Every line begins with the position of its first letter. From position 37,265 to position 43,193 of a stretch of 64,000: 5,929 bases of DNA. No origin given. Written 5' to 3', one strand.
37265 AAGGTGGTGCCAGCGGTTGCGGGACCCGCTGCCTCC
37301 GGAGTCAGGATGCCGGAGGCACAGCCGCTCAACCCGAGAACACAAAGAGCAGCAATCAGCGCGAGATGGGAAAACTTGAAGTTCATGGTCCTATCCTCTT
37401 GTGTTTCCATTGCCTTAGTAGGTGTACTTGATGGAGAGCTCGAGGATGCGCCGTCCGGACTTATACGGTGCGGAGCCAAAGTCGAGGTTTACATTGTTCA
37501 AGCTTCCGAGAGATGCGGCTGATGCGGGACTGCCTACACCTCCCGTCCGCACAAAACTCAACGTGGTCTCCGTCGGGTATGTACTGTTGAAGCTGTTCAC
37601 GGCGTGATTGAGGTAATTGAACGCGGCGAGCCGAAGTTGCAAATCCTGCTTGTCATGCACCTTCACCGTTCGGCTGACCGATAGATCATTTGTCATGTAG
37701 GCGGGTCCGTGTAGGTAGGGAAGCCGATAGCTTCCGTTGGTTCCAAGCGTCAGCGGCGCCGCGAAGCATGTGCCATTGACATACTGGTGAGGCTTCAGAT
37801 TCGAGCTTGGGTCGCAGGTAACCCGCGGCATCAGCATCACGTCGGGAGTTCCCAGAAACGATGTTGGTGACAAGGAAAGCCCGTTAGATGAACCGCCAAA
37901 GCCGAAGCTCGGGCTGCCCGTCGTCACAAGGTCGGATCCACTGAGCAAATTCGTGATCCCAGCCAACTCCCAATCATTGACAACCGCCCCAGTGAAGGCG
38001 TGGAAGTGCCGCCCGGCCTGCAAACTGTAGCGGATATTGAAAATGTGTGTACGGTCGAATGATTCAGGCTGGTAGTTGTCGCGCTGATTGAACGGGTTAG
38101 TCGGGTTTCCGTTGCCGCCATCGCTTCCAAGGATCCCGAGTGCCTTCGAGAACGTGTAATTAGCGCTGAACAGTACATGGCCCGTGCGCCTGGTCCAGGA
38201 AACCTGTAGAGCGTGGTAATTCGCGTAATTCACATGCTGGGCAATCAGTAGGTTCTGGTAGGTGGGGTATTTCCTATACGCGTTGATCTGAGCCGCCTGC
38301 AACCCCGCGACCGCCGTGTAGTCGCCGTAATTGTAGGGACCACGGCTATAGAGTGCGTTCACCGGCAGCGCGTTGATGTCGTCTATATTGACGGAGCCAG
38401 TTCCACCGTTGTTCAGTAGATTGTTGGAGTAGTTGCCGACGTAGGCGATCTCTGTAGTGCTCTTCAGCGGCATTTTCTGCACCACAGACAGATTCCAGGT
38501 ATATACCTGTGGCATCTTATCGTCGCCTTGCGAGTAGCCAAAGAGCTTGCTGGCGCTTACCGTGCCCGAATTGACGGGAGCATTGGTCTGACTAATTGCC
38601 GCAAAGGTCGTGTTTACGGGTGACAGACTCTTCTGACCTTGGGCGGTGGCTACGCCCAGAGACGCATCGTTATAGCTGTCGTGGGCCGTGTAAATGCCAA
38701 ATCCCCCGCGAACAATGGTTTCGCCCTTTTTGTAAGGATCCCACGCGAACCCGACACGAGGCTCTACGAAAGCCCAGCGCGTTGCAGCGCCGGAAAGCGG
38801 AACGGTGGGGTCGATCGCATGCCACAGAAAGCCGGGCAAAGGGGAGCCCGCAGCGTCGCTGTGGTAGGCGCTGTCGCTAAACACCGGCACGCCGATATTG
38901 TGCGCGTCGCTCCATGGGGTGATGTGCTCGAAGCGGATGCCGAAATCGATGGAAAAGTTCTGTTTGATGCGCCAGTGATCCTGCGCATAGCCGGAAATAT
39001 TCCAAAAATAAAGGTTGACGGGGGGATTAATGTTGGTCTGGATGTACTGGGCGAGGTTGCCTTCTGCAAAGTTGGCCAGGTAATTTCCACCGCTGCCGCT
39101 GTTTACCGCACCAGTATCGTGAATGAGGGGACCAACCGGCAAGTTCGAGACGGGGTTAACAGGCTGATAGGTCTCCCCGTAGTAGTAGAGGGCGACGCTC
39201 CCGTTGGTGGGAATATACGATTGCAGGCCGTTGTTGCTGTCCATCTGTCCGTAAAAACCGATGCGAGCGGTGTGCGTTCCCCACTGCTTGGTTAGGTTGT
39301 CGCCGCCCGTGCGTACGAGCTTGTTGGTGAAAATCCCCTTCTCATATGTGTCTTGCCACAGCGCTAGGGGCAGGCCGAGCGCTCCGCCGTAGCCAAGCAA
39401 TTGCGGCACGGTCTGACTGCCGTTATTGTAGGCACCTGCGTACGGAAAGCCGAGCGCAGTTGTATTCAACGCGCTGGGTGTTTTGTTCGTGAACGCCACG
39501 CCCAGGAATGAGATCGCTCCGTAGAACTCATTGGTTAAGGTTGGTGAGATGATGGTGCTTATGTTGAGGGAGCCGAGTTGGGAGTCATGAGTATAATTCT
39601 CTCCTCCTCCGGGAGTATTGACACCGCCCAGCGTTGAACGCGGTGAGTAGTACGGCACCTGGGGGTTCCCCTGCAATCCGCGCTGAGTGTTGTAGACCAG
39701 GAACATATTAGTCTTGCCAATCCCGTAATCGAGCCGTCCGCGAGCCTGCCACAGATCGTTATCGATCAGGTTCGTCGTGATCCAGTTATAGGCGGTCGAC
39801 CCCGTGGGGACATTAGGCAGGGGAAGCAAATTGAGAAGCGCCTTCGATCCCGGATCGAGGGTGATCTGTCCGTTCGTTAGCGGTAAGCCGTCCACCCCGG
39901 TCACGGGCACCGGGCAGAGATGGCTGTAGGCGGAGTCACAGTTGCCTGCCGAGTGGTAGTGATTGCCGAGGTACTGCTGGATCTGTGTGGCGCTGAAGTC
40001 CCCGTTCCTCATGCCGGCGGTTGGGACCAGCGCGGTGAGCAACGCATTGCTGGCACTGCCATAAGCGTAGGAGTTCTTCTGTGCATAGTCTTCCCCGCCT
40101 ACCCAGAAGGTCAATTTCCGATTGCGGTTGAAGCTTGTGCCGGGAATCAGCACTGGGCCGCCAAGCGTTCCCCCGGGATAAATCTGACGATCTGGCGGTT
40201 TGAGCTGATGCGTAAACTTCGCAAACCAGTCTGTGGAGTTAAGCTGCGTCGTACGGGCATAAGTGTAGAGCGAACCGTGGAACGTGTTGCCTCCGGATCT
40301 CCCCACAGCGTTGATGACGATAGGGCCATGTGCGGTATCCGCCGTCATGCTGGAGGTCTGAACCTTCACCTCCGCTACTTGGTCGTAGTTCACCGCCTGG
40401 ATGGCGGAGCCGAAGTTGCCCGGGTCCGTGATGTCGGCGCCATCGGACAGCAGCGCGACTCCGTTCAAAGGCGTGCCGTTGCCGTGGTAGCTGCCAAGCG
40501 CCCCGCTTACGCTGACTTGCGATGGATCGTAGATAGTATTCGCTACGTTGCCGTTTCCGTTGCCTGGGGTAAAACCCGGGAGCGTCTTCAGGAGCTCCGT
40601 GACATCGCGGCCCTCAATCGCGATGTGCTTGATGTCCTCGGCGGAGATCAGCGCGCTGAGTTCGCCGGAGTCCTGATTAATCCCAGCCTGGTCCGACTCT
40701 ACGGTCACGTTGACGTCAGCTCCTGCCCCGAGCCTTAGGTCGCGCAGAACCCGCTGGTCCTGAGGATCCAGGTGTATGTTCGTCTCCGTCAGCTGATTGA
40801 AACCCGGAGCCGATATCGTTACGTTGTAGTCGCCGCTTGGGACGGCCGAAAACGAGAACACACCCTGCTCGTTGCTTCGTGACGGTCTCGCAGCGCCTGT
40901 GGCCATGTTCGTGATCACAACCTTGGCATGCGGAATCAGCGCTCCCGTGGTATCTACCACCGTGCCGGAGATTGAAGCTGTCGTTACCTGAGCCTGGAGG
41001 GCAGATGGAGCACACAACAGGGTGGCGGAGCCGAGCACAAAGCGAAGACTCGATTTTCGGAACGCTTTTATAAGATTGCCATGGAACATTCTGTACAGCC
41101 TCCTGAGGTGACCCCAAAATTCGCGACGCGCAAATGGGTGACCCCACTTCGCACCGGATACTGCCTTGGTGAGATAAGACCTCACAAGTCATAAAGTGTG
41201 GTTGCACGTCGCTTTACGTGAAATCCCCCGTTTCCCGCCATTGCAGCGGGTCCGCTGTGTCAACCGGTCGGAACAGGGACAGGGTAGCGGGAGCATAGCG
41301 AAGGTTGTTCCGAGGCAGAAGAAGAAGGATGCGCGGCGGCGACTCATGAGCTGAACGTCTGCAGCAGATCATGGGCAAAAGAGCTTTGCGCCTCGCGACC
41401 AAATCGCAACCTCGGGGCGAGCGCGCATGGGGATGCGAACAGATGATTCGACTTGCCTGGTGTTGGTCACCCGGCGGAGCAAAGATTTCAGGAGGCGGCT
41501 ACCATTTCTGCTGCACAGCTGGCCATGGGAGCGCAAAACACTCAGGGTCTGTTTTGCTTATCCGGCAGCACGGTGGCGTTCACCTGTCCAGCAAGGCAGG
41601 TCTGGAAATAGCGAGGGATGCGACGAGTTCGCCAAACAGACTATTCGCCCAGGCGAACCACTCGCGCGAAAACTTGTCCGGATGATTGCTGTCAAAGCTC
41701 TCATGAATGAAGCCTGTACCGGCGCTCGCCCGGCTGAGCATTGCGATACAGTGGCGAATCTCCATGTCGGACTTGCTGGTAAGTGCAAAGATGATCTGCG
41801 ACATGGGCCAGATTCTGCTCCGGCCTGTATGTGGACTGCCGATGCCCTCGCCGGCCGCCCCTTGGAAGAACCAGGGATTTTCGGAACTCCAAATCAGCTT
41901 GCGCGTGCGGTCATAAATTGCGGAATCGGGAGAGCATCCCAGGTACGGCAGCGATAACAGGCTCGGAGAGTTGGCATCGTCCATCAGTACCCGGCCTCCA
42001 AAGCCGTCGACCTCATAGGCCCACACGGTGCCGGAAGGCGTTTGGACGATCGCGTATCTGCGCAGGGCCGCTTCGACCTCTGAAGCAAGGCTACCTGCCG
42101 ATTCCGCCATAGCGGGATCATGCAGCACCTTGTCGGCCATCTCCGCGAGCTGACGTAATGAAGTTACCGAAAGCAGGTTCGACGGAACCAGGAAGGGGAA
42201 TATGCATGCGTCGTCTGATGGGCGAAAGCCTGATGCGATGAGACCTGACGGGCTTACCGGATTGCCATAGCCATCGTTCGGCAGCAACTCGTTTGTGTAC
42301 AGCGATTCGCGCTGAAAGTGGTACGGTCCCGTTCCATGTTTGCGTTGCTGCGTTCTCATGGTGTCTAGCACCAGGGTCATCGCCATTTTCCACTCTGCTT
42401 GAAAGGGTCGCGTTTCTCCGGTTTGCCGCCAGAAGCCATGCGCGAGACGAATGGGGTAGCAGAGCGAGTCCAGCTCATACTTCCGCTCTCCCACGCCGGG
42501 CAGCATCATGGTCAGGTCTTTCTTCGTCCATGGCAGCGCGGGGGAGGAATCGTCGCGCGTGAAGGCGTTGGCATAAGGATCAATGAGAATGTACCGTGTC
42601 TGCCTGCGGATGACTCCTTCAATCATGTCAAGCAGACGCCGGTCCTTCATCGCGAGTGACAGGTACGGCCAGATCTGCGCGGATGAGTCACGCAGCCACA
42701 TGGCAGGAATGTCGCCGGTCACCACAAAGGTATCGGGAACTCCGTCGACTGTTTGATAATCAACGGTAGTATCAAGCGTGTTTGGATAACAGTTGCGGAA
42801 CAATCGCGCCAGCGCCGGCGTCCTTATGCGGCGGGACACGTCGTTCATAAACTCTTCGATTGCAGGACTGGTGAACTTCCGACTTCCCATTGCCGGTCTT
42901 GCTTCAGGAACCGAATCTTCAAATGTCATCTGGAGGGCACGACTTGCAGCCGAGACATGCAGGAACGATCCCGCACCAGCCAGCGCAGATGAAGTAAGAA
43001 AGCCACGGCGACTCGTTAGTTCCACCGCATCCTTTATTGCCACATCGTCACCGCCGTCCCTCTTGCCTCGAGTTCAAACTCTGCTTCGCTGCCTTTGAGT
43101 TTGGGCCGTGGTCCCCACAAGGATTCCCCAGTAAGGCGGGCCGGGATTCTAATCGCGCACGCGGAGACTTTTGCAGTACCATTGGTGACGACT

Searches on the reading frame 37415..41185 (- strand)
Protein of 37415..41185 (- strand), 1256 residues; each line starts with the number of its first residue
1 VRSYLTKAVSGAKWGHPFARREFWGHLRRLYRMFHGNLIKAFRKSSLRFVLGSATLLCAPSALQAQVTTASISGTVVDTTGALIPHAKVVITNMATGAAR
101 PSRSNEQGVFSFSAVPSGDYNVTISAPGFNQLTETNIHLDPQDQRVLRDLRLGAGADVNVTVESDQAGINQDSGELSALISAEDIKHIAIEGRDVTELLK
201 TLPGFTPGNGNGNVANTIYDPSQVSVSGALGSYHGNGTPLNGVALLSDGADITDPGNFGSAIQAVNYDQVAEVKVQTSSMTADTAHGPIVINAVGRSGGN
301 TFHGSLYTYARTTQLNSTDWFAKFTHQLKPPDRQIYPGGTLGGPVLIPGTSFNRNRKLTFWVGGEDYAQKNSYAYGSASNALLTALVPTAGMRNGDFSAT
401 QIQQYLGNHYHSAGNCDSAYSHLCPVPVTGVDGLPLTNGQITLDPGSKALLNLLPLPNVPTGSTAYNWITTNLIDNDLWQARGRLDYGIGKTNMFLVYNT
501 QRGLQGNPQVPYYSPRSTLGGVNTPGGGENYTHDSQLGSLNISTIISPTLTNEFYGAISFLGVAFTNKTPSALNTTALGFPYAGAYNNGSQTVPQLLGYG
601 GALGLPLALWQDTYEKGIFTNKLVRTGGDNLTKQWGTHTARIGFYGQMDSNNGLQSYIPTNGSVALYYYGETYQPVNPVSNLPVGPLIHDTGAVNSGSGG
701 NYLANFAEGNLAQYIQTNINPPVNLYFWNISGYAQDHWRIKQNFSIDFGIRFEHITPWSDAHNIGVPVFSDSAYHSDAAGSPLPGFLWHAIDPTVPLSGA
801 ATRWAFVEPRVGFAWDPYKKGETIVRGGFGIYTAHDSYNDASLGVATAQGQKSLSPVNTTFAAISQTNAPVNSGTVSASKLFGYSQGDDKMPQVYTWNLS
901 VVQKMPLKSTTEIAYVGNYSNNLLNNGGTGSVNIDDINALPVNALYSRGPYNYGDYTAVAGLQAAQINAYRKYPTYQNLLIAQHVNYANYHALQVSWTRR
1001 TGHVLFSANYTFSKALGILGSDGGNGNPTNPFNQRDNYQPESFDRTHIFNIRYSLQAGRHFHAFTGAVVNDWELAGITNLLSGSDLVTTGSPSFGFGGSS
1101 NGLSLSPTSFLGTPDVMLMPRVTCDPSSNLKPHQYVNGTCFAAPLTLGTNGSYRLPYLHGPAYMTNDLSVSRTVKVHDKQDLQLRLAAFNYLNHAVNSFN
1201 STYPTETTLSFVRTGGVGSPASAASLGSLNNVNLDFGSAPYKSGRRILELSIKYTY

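Call 9: search_protein_families(library=pfam, proteins=[window:37415-41185:-], max_evalue=0.001)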
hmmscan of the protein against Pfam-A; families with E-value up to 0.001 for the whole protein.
window:37415-41185:- (1256 aa): 4 families
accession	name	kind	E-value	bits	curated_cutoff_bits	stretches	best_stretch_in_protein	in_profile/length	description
PF25183.1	OMP_b-brl_4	-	3.4e-114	383.4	30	1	296-1198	3-812/838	Outer membrane beta barrel domain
PF13620.12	CarboxypepD_reg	-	1.4e-20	73.8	32.3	1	71-151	1-80/82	Carboxypeptidase regulatory-like domain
PF13715.12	CarbopepD_reg_2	-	4e-08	33.6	32.2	1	72-134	1-60/88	CarboxypepD_reg-like domain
PF07715.20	Plug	-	0.0002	22.2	23.9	1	179-283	11-98/107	TonB-dependent Receptor Plug Domain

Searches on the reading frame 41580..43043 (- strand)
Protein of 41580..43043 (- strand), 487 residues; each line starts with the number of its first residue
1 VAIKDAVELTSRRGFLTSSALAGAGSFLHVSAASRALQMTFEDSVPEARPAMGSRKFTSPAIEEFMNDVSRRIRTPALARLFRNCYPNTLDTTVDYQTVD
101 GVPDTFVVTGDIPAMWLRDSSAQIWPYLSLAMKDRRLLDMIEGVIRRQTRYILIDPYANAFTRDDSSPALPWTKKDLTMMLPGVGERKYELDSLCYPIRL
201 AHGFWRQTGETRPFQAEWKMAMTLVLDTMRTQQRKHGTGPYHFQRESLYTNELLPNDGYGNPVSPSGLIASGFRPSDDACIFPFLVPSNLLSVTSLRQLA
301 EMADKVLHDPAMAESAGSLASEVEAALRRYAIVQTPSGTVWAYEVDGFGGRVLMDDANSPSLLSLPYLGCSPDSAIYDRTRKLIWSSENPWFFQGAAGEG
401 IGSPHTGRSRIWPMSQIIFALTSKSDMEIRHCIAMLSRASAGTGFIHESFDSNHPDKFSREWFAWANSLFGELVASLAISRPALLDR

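Call 9: search_protein_families(library=pfam, proteins=[window:41580-43043:-], max_evalue=0.001)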
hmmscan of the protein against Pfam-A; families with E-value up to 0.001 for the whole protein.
window:41580-43043:- (487 aa): 1 family
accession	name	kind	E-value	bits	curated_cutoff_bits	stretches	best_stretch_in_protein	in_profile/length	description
PF06824.17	Glyco_hydro_125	-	1.8e-157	524.9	23.4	1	76-474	2-413/414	Metal-independent alpha-mannosidase (GH125)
